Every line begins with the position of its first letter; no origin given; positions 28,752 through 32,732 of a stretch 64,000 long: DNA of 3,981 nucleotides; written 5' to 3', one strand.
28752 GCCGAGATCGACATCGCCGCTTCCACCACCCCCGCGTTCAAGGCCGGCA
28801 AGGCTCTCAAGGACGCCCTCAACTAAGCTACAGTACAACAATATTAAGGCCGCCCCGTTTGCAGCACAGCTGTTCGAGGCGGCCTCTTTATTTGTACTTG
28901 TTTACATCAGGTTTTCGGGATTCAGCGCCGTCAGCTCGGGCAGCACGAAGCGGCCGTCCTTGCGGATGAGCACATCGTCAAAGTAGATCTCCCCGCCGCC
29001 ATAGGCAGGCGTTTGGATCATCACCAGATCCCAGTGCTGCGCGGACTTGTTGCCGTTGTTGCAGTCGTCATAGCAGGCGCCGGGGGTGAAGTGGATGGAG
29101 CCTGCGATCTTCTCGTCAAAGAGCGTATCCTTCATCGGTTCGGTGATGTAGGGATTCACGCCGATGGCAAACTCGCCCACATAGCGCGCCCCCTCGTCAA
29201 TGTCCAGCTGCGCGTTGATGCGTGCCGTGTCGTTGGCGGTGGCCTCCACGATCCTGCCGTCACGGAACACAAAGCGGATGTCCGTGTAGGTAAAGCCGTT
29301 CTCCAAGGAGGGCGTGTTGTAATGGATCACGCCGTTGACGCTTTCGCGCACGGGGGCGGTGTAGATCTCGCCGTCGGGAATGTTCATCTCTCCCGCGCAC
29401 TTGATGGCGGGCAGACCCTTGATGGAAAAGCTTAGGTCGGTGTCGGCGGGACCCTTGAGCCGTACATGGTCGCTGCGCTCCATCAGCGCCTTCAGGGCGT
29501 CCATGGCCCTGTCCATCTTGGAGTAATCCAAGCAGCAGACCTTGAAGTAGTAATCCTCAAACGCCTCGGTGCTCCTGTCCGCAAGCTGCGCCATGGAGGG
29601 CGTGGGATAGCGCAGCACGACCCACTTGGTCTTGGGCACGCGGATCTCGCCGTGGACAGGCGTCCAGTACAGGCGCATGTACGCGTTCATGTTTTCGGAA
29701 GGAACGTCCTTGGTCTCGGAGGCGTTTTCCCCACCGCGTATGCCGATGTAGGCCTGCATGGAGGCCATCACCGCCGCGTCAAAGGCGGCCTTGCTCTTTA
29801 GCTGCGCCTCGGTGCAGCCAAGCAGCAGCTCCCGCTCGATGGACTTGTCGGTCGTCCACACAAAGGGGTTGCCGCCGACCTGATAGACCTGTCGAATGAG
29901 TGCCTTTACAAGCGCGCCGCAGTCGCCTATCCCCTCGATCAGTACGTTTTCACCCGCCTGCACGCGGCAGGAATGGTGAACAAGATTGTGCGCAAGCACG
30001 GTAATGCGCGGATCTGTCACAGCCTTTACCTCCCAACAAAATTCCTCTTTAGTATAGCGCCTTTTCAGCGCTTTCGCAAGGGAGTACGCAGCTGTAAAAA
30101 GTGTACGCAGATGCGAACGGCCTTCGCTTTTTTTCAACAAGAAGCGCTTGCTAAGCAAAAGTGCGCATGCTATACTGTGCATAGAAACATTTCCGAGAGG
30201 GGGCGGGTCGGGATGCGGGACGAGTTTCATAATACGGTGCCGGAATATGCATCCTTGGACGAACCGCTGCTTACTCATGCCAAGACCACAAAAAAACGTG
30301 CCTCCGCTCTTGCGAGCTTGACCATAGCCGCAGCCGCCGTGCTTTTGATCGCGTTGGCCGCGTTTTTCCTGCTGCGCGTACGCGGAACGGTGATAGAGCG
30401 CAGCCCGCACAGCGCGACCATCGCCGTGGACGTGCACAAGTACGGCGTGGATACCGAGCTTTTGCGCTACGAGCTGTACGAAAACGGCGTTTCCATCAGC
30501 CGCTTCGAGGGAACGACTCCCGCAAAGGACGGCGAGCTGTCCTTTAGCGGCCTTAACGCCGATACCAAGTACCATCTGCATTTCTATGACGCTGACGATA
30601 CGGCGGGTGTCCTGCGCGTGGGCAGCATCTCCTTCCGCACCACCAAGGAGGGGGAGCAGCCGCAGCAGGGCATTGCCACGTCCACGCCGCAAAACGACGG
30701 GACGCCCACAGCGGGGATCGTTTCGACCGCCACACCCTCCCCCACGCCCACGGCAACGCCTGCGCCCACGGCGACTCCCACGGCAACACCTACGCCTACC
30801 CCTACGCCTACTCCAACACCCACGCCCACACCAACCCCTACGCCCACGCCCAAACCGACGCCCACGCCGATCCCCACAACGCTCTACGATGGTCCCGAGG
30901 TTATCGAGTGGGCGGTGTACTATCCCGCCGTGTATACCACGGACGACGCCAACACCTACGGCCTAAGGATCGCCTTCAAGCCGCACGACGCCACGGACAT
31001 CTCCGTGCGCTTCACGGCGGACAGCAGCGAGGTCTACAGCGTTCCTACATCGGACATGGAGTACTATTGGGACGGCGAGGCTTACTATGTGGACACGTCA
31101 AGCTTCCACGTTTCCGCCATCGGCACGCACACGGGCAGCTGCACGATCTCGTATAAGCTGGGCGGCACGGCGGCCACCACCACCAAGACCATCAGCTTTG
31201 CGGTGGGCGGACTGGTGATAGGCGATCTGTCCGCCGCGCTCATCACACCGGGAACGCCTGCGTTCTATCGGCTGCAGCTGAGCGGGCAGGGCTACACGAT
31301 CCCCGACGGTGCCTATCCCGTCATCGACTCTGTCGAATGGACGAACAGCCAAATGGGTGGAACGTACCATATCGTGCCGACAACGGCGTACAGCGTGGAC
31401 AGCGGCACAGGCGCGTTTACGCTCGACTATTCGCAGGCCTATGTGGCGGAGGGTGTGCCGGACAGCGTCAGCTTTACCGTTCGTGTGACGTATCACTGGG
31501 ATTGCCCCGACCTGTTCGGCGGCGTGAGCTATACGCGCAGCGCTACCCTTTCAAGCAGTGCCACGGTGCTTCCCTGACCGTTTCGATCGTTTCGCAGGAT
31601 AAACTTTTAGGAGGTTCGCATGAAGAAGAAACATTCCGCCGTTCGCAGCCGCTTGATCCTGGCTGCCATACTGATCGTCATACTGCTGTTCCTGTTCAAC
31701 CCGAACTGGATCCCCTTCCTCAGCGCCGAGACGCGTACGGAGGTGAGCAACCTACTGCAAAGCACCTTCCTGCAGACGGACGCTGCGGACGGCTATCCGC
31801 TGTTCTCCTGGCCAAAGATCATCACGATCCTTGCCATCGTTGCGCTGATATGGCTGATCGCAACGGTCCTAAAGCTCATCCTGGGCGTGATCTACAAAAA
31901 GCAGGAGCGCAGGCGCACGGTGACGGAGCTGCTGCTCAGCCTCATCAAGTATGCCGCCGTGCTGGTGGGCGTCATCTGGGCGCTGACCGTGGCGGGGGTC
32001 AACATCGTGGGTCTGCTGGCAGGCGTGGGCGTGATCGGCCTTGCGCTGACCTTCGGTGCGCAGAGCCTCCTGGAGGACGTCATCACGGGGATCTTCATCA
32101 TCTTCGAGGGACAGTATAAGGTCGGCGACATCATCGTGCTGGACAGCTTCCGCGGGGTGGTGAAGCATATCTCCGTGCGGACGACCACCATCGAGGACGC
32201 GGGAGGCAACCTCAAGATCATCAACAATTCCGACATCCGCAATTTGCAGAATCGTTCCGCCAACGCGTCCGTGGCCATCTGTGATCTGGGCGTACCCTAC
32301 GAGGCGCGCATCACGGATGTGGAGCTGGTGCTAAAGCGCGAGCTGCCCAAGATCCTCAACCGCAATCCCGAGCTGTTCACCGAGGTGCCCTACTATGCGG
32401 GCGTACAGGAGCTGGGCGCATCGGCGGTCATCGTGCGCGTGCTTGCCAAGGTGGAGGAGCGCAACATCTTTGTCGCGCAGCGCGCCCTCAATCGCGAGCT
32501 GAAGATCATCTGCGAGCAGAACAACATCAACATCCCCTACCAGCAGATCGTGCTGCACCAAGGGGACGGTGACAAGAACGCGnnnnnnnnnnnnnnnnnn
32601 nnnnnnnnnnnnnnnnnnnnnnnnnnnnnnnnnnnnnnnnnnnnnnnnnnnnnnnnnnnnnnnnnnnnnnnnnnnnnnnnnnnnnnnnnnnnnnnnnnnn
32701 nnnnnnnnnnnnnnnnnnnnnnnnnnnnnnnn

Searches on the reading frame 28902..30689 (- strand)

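Call 62: search_protein_families(library=pfam, proteins=[window:28902-30689:-], max_evalue=0.00001)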
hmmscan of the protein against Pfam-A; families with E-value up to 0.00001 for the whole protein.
window:28902-30689:- (595 aa): 1 family
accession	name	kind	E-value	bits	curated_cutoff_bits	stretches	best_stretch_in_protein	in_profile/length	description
PF02073.20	Peptidase_M29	-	4.5e-48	164.5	27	1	228-559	4-382/406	Thermophilic metalloprotease (M29)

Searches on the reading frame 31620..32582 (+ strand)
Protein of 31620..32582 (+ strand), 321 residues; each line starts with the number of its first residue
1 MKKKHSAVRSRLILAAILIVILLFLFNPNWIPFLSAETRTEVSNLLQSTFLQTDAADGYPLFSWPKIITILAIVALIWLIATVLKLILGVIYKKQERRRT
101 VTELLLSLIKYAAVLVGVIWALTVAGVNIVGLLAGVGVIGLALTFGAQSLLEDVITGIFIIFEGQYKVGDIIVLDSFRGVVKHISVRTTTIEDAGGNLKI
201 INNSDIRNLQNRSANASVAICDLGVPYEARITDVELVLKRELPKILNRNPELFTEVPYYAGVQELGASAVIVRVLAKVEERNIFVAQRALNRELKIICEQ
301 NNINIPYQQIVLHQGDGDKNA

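Call 47: find_related_loci(query=window:31620-32582:+, collection=genome_contigs, flank=8000)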
Query window:31620-32582:+ (321 aa) in genome_contigs; peptide patterns used: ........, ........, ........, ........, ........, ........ (x = any residue, [..] = any of these).
175 stretches matched a pattern; 23 encode a relative of the query (tblastn E <= 1e-3); 23 distinct loci.
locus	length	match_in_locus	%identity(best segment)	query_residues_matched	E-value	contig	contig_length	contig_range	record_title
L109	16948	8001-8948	78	2-317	6e-160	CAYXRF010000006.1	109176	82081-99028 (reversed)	MAG TPA_asm: uncultured Oscillospiraceae bacterium isolate SRP294416_co3_738 genome assembly, contig: NODE_81_length_109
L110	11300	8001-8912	48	1-314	2e-92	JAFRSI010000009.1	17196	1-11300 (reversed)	MAG: Oscillospiraceae bacterium isolate RGIG2756 Goat_Omasum-5__c30620, whole genome shotgun sequence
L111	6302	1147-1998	50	27-316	9e-92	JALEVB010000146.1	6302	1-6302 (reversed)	MAG: Erysipelotrichaceae bacterium isolate SUG362 k141_9859615, whole genome shotgun sequence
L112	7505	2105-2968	49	27-319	3e-90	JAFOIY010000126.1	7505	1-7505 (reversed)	MAG: Solobacterium sp. isolate RGIG510 Dairy_cattle_Duodenum-2__c489025, whole genome shotgun sequence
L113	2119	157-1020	49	27-319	3e-94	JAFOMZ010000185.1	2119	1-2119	MAG: Solobacterium sp. isolate RGIG615 Dairy_cattle_Duodenum.Co__c1693596, whole genome shotgun sequence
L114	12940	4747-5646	46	11-315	4e-89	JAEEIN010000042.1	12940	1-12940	MAG: Lachnospiraceae bacterium isolate Tb.RUG.147 k141_2759092_flag=1_multi=13.0000_len=12940, whole genome shotgun sequ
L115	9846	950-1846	47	12-315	2e-85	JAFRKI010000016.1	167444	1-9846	MAG: Erysipelotrichaceae bacterium isolate RGIG2548 Goat_Jejunum-6__c172081, whole genome shotgun sequence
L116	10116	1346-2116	49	58-314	8e-83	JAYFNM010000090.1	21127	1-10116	MAG: Oscillospiraceae bacterium isolate 3L_19 c_3L_000000046327, whole genome shotgun sequence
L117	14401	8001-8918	46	1-316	2e-82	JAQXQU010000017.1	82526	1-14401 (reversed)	MAG: Erysipelotrichaceae bacterium isolate SUG1439 k141_4064046, whole genome shotgun sequence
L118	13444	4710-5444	51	70-314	6e-81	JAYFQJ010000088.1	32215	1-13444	MAG: Oscillospiraceae bacterium isolate CA_18 c_CA_000000022814, whole genome shotgun sequence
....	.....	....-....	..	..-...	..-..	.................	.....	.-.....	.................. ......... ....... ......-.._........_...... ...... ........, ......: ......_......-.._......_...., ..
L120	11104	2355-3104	45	67-316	8e-70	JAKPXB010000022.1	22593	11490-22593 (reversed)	MAG: Bacillota bacterium isolate USPA_metabat.25 k141_510037, whole genome shotgun sequence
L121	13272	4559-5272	46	74-314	7e-68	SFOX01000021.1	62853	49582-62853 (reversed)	MAG: Subdoligranulum variabile isolate W3P21.016 Contig327, whole genome shotgun sequence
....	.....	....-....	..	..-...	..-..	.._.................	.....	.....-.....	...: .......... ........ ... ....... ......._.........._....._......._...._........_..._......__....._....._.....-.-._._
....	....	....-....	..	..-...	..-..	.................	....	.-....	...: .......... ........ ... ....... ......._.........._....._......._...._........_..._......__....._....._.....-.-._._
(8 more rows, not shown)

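Call 62: search_protein_families(library=pfam, proteins=[window:31620-32582:+], max_evalue=0.00001)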
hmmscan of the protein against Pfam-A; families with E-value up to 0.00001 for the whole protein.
window:31620-32582:+ (321 aa): 1 family
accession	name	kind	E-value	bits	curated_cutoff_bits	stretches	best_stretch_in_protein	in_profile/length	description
PF00924.24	MS_channel_2nd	-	8.9e-14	51.8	20.2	1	150-211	2-65/68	Mechanosensitive ion channel, beta-domain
